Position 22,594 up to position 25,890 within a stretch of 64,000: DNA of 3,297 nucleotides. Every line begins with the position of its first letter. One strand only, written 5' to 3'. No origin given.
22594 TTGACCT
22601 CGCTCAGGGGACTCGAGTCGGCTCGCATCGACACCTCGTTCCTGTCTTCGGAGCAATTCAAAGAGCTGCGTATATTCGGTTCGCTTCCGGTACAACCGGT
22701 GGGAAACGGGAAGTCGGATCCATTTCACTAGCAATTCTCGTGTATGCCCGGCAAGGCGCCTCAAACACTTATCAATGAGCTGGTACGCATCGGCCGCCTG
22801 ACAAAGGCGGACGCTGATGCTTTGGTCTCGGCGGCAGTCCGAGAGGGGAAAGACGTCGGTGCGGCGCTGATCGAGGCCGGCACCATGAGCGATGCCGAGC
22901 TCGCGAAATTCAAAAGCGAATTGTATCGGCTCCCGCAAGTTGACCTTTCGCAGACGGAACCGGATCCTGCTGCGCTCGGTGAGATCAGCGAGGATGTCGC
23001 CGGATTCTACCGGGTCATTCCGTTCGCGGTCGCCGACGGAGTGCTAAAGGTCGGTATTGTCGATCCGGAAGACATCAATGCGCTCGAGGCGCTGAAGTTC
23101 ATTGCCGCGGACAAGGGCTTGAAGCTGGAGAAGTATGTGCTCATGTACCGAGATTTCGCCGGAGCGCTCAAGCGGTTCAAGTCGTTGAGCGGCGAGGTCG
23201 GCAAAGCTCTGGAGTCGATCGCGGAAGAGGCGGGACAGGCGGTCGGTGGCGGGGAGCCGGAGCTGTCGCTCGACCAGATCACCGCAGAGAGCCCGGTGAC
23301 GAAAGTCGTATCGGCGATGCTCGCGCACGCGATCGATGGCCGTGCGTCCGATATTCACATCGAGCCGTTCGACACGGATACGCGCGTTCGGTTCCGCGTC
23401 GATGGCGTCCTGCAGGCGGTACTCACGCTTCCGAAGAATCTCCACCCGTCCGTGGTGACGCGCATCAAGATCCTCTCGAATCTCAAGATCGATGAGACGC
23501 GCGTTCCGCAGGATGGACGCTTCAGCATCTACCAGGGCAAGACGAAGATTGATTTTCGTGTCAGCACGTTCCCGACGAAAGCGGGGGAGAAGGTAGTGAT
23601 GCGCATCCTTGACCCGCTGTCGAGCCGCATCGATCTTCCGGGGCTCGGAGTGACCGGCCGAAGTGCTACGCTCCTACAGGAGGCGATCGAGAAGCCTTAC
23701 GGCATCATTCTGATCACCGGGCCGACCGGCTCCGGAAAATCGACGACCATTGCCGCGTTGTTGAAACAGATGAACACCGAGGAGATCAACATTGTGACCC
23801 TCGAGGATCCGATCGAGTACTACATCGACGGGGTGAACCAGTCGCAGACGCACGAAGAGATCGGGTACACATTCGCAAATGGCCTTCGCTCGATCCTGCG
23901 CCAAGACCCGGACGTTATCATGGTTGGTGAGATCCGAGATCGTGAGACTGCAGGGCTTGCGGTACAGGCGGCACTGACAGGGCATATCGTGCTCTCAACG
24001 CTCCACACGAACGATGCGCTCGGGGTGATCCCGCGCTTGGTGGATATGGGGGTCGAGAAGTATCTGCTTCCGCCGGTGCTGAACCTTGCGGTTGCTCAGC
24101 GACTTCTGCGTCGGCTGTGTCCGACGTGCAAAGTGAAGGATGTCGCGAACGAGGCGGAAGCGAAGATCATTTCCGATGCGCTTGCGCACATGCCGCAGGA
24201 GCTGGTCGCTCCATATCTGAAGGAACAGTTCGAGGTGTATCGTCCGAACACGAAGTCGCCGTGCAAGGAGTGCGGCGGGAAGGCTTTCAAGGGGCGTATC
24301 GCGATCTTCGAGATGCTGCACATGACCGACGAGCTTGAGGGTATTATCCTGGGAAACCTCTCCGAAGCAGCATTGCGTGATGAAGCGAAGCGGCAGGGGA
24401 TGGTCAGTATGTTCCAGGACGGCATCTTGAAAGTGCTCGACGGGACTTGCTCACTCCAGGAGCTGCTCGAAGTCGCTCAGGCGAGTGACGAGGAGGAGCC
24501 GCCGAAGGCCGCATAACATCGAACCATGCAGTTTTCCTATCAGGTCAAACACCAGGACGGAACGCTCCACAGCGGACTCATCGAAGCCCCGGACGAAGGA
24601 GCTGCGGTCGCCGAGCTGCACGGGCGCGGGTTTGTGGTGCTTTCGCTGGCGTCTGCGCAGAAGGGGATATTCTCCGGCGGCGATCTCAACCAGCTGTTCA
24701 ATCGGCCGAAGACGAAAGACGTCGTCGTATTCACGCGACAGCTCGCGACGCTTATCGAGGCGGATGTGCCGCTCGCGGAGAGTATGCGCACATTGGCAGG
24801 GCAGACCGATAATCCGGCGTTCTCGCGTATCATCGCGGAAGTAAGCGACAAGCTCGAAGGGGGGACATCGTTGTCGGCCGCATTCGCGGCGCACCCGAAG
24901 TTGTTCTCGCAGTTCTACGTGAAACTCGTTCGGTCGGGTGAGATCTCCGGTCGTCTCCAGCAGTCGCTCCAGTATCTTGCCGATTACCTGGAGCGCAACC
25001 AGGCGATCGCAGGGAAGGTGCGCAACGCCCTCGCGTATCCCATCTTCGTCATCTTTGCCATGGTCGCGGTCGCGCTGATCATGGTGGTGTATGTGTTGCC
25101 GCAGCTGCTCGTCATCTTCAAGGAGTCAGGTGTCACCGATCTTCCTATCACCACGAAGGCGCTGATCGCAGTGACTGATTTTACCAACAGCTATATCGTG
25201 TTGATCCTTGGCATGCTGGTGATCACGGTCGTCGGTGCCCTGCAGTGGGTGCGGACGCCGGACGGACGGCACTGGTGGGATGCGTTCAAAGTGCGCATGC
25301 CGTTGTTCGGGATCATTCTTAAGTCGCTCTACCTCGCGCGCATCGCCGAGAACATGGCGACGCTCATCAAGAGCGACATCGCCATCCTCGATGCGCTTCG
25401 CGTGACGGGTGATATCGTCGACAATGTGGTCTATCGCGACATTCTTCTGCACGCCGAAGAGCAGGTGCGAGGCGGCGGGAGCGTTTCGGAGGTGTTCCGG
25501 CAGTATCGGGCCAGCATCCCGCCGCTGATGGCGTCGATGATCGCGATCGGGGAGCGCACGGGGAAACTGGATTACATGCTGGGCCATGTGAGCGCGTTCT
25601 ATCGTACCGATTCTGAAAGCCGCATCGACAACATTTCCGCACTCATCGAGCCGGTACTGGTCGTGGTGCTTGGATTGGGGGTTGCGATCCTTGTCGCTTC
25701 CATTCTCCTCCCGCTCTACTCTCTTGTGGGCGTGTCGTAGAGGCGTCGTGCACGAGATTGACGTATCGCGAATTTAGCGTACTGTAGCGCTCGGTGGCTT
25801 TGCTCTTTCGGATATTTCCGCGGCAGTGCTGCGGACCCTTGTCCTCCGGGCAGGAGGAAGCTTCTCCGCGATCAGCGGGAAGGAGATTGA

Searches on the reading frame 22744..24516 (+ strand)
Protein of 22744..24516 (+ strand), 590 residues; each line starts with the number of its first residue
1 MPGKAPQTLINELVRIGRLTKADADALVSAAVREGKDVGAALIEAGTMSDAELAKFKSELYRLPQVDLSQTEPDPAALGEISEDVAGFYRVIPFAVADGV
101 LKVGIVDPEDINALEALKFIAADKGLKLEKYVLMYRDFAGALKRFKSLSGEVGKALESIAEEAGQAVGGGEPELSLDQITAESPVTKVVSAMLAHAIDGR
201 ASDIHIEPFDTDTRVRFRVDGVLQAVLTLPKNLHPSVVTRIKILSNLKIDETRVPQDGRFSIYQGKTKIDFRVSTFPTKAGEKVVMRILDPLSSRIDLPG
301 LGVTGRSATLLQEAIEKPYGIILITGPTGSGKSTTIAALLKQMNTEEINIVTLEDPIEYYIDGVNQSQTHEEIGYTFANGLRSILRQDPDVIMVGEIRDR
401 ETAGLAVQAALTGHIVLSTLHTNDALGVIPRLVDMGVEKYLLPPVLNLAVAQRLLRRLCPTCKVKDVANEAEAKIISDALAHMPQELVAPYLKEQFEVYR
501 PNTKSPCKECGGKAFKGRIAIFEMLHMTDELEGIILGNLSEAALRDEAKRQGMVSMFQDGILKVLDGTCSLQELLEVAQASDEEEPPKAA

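Call 87: search_protein_families(library=pfam, proteins=[window:22744-24516:+], max_evalue=0.00001)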
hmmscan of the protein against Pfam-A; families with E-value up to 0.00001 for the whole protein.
window:22744-24516:+ (590 aa): 3 families
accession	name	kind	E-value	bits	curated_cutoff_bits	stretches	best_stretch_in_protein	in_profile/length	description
PF00437.27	T2SSE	-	2.4e-123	411.9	24.9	1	181-575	4-369/370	Type II/IV secretion system protein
PF05157.20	MshEN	-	1.9e-13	50.7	23.1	1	61-148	1-86/90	MshEN domain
PF13191.12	AAA_16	-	9.4e-06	26.7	32.6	0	308-368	7-64/167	AAA ATPase domain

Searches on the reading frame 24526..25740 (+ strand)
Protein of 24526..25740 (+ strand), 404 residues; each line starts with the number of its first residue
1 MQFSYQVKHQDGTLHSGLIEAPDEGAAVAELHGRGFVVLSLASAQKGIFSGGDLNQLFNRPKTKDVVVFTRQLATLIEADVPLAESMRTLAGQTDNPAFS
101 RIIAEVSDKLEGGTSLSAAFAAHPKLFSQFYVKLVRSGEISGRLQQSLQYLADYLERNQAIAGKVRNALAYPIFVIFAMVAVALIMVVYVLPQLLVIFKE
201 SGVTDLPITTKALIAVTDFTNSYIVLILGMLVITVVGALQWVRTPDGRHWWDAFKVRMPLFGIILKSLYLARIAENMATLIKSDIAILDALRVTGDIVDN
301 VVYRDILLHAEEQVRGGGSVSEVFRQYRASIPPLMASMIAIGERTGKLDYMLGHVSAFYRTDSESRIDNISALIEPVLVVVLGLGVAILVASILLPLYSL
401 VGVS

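Call 87: search_protein_families(library=pfam, proteins=[window:24526-25740:+], max_evalue=0.00001)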
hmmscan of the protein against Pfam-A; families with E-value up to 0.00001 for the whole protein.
window:24526-25740:+ (404 aa): 1 family
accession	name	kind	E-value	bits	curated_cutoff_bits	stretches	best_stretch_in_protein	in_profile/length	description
PF00482.28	T2SSF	-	4.3e-56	188.7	25.2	2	69-192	1-125/125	Type II secretion system (T2SS), protein F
